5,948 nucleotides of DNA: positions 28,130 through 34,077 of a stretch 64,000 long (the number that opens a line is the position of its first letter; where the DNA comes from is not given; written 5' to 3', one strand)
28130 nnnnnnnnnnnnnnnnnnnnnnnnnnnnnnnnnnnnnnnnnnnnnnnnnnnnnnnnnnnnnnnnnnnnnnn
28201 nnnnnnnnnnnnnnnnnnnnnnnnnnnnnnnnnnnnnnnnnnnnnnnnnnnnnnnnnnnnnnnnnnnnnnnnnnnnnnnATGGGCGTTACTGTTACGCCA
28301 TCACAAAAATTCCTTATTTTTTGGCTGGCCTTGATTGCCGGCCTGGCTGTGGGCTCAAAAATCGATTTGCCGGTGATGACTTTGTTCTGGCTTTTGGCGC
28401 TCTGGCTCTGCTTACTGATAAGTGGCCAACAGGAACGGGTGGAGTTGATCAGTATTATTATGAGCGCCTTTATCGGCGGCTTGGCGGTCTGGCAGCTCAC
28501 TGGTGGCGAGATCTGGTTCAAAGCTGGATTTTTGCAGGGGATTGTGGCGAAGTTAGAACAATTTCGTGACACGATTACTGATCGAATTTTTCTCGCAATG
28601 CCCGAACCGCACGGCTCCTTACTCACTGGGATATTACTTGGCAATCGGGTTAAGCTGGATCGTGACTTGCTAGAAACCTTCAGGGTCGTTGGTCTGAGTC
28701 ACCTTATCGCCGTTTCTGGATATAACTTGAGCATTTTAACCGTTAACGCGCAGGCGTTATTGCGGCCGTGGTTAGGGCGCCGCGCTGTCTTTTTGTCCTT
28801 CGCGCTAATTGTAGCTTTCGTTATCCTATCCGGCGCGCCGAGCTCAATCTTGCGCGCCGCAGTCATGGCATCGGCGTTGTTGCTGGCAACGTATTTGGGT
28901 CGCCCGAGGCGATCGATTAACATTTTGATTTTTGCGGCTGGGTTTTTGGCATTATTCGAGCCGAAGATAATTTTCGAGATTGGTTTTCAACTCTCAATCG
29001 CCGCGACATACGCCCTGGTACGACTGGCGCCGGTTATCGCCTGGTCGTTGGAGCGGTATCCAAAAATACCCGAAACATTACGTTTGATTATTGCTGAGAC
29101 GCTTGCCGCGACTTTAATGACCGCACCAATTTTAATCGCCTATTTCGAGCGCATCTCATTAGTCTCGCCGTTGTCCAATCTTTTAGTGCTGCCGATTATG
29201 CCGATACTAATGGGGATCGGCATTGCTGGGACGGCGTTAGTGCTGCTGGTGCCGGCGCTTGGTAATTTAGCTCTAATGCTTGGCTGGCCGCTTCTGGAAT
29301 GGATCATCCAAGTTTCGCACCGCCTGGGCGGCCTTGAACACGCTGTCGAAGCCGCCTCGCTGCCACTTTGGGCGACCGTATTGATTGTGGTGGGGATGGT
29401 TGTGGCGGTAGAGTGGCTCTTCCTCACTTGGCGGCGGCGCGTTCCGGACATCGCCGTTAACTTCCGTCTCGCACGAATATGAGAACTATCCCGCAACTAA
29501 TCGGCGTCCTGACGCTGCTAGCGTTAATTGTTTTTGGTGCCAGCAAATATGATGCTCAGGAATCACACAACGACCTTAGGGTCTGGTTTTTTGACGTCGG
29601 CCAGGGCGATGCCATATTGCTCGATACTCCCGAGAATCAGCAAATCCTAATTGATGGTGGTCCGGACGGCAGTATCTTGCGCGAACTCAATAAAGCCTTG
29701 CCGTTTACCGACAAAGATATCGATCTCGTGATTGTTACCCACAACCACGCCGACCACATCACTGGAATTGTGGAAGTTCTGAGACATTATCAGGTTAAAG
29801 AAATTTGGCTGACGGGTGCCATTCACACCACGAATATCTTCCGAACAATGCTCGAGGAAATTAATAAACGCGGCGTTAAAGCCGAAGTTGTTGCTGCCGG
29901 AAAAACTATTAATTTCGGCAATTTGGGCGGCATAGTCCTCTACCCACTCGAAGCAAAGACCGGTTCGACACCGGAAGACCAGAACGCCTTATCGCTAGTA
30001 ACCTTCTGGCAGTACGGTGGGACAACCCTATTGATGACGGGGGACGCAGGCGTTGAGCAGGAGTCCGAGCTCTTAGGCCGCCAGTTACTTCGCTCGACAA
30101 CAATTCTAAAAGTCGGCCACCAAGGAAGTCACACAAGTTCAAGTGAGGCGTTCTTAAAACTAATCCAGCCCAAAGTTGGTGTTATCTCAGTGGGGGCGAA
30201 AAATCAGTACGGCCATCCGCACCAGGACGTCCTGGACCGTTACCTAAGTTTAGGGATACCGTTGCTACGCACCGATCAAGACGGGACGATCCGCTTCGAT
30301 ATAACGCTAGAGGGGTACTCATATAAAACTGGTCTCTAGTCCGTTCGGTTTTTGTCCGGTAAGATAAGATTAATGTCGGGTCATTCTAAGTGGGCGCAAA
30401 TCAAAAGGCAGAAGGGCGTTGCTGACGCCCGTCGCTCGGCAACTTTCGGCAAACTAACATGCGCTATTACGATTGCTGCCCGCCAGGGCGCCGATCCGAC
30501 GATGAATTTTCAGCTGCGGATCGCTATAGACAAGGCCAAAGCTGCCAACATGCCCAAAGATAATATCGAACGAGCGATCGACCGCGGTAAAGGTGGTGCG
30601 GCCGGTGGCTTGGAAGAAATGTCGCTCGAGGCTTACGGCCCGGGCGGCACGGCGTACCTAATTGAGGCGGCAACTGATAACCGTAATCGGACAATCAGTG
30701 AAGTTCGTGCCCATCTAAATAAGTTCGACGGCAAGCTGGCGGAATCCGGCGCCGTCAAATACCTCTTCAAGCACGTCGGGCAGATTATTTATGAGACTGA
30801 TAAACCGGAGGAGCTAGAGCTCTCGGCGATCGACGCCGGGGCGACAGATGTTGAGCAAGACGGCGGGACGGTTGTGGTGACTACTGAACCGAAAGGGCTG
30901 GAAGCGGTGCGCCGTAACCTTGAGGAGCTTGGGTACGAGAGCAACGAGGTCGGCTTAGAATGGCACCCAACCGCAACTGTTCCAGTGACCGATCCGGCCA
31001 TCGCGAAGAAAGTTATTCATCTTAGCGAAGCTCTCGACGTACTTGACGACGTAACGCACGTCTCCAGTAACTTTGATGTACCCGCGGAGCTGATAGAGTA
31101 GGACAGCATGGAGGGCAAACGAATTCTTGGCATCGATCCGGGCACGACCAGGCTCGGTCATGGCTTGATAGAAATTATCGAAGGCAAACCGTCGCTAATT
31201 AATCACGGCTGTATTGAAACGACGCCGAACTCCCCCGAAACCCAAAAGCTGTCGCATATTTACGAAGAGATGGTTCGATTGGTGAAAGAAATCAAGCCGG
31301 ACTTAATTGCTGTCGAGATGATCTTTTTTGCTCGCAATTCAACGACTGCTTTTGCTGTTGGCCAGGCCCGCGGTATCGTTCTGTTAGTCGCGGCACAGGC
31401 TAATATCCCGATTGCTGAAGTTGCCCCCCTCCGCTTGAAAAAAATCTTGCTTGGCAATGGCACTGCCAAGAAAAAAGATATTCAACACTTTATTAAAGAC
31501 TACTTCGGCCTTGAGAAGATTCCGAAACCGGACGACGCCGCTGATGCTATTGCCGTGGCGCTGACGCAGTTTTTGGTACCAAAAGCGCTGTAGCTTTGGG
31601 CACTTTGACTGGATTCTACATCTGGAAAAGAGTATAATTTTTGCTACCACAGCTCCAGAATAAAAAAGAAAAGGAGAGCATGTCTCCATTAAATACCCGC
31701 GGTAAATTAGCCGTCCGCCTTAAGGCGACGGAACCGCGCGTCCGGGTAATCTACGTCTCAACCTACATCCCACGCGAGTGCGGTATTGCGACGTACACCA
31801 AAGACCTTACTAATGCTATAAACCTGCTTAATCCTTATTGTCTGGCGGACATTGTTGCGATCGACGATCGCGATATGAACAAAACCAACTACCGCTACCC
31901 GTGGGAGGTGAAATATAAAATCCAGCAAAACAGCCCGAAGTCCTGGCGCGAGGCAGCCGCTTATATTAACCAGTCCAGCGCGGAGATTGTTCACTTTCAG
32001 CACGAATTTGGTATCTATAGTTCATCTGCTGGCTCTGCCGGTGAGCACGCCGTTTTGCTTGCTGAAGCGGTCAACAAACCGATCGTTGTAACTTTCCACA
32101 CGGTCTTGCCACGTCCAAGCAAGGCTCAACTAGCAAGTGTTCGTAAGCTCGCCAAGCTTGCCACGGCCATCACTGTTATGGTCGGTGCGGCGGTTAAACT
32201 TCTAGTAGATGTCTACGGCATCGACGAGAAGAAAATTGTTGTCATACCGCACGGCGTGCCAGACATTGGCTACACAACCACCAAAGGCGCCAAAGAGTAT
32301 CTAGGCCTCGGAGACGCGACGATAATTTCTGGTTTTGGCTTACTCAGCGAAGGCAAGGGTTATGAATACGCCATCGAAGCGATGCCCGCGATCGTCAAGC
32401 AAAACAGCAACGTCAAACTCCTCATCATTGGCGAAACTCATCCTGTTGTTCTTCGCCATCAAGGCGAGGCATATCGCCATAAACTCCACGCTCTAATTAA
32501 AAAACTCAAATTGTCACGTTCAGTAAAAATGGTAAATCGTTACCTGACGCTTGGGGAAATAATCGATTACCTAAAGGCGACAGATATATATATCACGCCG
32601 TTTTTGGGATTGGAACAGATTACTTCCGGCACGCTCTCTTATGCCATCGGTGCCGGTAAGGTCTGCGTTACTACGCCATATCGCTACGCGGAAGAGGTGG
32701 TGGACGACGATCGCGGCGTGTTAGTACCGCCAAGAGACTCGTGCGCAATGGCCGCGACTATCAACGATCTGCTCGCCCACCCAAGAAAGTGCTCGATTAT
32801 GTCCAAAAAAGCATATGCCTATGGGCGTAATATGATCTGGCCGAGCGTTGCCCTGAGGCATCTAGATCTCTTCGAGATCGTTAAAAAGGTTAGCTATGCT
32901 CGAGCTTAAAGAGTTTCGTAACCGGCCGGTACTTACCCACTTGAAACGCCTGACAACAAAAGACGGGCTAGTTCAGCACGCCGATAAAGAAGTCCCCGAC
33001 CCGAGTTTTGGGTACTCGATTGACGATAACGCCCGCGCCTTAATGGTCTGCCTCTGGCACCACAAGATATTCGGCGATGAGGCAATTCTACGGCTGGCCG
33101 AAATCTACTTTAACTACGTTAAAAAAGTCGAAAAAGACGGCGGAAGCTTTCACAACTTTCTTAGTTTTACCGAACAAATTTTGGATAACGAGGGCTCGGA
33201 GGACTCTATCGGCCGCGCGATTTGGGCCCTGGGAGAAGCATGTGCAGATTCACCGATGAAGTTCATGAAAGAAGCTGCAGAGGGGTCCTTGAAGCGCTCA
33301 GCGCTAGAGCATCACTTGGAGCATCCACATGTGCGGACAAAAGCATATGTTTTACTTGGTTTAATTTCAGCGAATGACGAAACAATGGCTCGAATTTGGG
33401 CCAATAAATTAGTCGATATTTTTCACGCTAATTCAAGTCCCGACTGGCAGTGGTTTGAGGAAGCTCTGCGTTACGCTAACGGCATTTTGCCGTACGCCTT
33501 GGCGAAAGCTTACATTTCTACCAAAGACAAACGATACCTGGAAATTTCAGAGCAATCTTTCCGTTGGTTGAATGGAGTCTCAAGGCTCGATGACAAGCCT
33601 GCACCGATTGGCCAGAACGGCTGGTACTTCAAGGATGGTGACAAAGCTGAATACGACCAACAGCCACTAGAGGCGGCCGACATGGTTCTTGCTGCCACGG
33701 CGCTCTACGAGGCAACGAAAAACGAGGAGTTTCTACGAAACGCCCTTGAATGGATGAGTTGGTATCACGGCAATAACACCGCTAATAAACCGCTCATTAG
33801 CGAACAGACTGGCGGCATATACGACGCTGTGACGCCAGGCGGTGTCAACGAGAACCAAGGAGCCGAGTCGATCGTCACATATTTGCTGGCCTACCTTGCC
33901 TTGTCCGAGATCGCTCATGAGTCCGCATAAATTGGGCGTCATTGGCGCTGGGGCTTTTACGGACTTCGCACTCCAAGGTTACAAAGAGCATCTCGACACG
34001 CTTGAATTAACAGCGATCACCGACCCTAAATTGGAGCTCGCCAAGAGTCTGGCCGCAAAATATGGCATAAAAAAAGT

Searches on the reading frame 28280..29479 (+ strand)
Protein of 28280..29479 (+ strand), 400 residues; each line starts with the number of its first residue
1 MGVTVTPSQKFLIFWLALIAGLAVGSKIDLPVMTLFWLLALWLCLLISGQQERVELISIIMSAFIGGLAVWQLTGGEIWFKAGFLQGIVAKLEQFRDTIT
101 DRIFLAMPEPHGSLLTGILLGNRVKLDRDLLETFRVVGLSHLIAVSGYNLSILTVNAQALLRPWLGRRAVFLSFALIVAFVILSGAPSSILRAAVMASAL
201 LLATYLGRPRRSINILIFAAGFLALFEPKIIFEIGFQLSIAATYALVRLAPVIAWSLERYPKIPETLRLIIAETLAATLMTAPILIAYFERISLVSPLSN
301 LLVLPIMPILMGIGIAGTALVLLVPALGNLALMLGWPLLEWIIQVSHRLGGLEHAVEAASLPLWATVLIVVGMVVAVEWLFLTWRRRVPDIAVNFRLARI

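Call 84: search_protein_families(library=pfam, proteins=[window:28280-29479:+], max_evalue=0.001)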
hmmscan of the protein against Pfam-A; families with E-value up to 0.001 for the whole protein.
window:28280-29479:+ (400 aa): 1 family
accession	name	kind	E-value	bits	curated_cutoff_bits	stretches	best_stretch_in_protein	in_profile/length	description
PF03772.21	Competence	-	7.3e-47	160.4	23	1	118-379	1-266/270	Competence protein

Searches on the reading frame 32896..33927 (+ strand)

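Call 84: search_protein_families(library=pfam, proteins=[window:32896-33927:+], max_evalue=0.001)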
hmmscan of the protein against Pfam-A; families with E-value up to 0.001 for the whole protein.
window:32896-33927:+ (344 aa): 1 family
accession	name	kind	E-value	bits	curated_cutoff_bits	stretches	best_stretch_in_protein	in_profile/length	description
PF07470.19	Glyco_hydro_88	-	7.1e-06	25.7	26.6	1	184-291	27-107/352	Glycosyl Hydrolase Family 88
